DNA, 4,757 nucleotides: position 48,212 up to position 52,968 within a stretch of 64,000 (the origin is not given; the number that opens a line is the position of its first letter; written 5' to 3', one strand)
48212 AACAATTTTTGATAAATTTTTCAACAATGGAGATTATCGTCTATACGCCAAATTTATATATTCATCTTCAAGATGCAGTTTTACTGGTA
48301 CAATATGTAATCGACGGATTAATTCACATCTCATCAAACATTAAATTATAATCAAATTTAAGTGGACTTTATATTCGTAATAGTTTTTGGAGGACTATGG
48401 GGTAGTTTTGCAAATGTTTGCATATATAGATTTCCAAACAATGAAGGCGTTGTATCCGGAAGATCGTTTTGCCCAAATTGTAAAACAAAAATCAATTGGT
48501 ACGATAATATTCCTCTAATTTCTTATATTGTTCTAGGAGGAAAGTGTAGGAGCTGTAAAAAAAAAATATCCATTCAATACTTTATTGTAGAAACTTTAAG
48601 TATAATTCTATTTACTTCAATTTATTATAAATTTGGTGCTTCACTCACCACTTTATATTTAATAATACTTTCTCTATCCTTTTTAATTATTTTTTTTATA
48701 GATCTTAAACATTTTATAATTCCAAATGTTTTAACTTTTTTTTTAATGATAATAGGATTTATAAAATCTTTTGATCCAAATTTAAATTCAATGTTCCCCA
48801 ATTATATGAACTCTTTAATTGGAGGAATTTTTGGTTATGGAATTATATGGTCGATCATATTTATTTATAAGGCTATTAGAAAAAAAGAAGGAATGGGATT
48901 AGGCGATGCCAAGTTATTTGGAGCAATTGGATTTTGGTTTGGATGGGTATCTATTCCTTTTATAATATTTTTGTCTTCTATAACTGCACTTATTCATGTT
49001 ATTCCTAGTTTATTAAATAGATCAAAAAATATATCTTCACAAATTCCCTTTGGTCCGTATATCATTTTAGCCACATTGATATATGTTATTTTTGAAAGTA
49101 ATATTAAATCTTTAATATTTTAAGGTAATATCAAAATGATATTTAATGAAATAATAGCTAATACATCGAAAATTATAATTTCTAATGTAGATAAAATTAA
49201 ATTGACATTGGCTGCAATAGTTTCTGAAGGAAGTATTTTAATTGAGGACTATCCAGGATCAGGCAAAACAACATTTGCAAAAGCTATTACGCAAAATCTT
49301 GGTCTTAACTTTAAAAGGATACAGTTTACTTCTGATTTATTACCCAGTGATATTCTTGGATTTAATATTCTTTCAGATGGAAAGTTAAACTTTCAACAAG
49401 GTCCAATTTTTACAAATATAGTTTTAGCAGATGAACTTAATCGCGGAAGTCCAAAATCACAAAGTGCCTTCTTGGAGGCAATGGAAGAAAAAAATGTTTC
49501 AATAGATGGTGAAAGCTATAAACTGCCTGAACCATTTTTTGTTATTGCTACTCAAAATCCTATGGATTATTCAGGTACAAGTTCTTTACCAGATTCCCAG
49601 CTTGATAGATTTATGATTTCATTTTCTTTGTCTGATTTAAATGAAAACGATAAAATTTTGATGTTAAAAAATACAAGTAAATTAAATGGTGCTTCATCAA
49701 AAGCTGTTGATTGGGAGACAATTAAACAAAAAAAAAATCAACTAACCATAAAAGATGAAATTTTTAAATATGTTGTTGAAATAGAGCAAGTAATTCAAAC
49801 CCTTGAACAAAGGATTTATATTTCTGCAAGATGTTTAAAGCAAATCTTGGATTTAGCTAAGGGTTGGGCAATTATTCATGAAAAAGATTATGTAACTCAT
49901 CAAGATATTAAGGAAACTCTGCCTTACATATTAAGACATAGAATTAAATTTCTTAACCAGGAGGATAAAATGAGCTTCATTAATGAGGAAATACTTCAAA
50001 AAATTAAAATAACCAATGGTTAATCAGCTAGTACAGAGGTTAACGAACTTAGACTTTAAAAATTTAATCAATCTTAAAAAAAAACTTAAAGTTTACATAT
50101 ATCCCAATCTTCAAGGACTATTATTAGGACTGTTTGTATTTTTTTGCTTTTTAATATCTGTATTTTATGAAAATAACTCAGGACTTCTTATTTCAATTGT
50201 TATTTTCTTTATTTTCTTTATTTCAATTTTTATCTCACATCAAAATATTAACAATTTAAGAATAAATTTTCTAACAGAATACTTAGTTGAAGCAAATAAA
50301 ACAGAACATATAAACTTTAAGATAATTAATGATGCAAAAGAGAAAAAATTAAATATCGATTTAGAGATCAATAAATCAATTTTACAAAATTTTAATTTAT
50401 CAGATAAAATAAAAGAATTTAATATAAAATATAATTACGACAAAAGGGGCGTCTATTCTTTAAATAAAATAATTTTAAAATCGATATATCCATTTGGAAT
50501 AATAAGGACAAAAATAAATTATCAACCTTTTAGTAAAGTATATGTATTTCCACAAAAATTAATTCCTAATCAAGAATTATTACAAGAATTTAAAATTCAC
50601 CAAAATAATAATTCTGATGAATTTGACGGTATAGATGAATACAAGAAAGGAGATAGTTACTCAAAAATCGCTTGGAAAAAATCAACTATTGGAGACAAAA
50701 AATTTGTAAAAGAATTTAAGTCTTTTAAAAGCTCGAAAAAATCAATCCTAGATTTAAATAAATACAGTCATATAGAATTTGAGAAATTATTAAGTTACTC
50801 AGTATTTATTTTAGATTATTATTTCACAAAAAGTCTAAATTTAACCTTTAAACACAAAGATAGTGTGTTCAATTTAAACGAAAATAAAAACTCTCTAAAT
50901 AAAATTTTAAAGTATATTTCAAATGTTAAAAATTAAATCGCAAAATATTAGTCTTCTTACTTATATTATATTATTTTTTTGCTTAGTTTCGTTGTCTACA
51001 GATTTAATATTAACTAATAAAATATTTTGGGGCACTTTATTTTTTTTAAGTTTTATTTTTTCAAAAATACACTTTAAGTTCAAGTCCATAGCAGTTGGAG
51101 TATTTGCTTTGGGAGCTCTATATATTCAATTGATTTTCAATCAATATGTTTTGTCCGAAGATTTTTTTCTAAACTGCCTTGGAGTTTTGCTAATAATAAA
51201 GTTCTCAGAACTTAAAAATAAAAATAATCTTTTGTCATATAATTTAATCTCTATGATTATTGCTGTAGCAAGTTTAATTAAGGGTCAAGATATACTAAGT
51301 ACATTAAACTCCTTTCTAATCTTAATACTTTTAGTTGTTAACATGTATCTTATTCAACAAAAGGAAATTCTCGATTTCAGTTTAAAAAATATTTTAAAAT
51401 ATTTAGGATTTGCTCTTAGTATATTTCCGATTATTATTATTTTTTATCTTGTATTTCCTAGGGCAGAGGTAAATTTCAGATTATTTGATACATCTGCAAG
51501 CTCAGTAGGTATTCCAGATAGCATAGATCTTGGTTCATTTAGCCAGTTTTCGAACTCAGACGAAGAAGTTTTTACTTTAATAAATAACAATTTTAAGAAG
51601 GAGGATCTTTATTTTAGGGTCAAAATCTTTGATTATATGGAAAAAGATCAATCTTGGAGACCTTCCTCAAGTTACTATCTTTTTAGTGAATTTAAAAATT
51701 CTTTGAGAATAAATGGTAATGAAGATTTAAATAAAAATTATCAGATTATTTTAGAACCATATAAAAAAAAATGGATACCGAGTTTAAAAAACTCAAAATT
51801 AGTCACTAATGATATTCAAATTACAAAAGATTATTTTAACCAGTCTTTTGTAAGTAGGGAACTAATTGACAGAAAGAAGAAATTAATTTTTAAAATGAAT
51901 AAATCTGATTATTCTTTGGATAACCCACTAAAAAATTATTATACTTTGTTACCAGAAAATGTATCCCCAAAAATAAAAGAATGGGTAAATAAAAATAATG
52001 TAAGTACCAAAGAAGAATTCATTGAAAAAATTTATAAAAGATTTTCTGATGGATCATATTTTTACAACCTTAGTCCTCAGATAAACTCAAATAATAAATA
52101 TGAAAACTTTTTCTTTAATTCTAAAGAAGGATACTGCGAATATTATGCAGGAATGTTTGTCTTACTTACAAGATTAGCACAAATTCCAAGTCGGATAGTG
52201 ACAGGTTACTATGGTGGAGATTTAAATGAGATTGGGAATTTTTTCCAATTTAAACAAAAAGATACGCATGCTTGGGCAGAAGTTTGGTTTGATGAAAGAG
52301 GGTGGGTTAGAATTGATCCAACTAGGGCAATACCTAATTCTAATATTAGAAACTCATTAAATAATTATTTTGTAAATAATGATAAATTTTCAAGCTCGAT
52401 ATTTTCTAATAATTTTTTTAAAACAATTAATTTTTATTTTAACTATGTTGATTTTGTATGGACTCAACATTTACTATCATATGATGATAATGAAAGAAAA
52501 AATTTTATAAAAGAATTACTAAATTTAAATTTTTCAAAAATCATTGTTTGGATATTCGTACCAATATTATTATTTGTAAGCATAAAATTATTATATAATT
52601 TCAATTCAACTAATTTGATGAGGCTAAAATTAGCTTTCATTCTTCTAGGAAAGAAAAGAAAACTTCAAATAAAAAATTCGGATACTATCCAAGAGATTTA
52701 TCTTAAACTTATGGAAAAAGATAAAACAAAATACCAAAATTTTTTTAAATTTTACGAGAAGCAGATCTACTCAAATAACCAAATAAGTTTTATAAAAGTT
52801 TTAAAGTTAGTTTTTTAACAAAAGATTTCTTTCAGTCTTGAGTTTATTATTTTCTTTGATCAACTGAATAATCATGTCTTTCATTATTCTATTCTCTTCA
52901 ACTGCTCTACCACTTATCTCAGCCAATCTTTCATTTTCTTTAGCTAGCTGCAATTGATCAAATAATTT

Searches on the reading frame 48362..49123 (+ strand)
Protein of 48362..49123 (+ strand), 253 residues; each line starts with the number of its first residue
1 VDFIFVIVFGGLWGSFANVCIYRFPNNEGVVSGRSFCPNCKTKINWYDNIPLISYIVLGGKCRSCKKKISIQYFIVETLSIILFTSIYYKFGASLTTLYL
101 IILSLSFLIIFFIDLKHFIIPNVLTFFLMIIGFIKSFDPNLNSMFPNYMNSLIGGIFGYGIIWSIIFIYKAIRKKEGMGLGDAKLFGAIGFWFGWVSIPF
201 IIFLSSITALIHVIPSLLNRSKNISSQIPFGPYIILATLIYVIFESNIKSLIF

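Call 55: search_protein_families(library=pfam, proteins=[window:48362-49123:+], max_evalue=0.001)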
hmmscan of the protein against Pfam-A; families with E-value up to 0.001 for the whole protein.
window:48362-49123:+ (253 aa): 2 families
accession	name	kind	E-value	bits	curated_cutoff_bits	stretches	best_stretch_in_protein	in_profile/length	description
PF06750.18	A24_N_bact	-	3.1e-33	114.1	23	1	8-91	1-84/84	Bacterial Peptidase A24 N-terminal domain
PF01478.23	Peptidase_A24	-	1.3e-21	77.4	26.5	1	102-213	2-103/104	Type IV leader peptidase family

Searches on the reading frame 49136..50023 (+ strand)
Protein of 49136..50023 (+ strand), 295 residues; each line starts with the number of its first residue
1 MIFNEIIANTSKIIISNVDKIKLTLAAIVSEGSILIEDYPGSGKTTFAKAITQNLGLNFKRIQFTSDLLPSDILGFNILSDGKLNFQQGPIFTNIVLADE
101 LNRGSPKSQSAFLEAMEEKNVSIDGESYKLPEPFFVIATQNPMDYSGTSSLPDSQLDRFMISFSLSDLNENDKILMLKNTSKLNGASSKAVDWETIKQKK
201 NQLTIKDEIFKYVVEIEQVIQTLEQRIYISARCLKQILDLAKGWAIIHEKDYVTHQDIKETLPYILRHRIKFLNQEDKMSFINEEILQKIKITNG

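Call 55: search_protein_families(library=pfam, proteins=[window:49136-50023:+], max_evalue=0.001)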
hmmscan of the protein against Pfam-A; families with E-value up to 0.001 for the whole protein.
window:49136-50023:+ (295 aa): 7 families
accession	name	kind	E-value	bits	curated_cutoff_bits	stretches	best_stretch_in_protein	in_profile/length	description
PF07726.17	AAA_3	-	5.1e-54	182.1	27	1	34-161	2-131/131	ATPase family associated with various cellular activities (AAA)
PF07728.20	AAA_5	-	3.6e-10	40.4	22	1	40-159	8-139/139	AAA domain (dynein-related subfamily)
PF17863.7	AAA_lid_2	-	4e-10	39.7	22.7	1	224-288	8-72/74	AAA lid domain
PF00004.35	AAA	-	4.8e-06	27.5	21.2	1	40-144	7-112/131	ATPase family associated with various cellular activities (AAA)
PF17868.7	AAA_lid_8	-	2.7e-05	24.3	22.8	1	208-259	1-52/72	AAA lid domain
PF20030.5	bpMoxR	-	5.8e-05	22.7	27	1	6-187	6-188/205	MoxR domain in the MoxR-vWA-beta-propeller ternary systems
PF00493.29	MCM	-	0.00074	19.1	23.3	0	95-170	124-209/224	MCM P-loop domain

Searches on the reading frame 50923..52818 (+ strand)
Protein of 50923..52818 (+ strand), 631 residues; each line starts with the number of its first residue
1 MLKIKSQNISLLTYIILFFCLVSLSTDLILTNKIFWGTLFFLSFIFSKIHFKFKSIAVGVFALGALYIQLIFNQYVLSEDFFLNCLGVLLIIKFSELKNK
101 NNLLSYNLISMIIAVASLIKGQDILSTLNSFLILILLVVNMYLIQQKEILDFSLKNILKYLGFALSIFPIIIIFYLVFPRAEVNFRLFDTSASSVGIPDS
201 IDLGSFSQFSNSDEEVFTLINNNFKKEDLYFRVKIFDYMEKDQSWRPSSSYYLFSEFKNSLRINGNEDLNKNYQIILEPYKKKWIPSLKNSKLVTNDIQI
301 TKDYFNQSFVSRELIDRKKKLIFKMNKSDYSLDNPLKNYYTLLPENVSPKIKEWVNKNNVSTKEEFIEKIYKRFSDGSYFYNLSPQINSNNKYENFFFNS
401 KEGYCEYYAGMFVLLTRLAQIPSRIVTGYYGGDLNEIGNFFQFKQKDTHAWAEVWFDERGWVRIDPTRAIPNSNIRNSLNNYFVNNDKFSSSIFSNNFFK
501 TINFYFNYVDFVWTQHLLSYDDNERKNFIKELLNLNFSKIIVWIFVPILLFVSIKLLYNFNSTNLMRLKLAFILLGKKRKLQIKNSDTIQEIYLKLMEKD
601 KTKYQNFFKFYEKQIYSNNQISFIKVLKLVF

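Call 55: search_protein_families(library=pfam, proteins=[window:50923-52818:+], max_evalue=0.001)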
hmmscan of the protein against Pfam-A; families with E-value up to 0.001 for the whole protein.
window:50923-52818:+ (631 aa): 2 families
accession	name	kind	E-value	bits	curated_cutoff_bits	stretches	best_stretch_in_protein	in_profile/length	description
PF11992.13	TgpA_N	-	4.5e-27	95.4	30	1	52-318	47-319/333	TgpA N-terminal domain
PF01841.26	Transglut_core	-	7.4e-22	78.1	23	1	359-466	10-108/108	Transglutaminase-like superfamily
